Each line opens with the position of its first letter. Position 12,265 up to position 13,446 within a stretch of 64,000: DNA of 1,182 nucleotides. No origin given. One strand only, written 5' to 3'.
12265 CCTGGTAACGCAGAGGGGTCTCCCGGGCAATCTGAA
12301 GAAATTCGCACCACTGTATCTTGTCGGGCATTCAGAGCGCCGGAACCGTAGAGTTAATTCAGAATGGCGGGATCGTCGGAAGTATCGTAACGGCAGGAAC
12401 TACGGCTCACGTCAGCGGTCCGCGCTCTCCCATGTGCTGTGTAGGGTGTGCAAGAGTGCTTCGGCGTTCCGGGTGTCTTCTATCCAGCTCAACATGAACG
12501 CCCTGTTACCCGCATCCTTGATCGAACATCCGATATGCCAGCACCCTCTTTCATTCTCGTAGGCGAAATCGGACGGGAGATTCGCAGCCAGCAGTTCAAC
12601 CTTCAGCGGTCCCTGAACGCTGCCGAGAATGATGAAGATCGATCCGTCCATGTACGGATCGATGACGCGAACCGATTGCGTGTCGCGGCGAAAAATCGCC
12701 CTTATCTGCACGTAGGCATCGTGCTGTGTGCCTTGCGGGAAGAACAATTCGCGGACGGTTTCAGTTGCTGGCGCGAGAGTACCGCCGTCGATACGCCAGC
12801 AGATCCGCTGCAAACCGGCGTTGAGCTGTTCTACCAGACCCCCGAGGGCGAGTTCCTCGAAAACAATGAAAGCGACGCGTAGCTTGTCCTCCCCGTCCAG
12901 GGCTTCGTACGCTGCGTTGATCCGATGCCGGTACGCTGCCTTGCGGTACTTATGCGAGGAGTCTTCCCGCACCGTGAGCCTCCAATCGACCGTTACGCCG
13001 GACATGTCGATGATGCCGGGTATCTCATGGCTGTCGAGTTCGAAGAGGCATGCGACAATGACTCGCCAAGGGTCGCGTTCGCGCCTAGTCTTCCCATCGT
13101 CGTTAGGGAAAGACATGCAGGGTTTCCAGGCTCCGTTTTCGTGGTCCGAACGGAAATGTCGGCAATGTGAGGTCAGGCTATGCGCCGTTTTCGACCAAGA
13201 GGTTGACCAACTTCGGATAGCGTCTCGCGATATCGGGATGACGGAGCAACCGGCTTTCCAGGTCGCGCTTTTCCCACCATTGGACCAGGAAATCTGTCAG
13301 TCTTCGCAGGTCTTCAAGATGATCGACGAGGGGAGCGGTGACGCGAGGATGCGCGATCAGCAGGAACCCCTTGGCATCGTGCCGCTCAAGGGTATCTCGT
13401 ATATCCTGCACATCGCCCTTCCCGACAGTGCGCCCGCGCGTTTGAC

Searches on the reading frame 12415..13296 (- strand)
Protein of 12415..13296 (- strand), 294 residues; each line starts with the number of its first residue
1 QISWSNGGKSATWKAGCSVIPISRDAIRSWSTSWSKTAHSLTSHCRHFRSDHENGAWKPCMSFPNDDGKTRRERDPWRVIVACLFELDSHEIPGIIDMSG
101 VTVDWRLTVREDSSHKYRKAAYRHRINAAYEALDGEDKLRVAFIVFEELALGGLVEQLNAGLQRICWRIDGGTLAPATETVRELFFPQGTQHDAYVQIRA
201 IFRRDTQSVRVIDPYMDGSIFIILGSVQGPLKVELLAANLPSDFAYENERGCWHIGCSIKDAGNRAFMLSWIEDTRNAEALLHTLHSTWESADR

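Call 77: search_protein_families(library=pfam, max_evalue=0.00001, proteins=[window:12415-13296:-])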
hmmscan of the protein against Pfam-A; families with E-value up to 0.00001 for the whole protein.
window:12415-13296:- (294 aa): 0 families

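Call 78: search_protein_families(library=padloc, max_evalue=0.00001, proteins=[window:12415-13296:-])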
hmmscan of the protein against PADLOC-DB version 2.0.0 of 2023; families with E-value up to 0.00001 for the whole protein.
window:12415-13296:- (294 aa): 2 families
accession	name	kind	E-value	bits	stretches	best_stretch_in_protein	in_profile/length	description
PDLC04869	PDC-S05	-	5e-10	37.1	0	180-239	169-228/306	-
PDLC04879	PDC-S05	-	1.1e-07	29.6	0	180-243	156-219/285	-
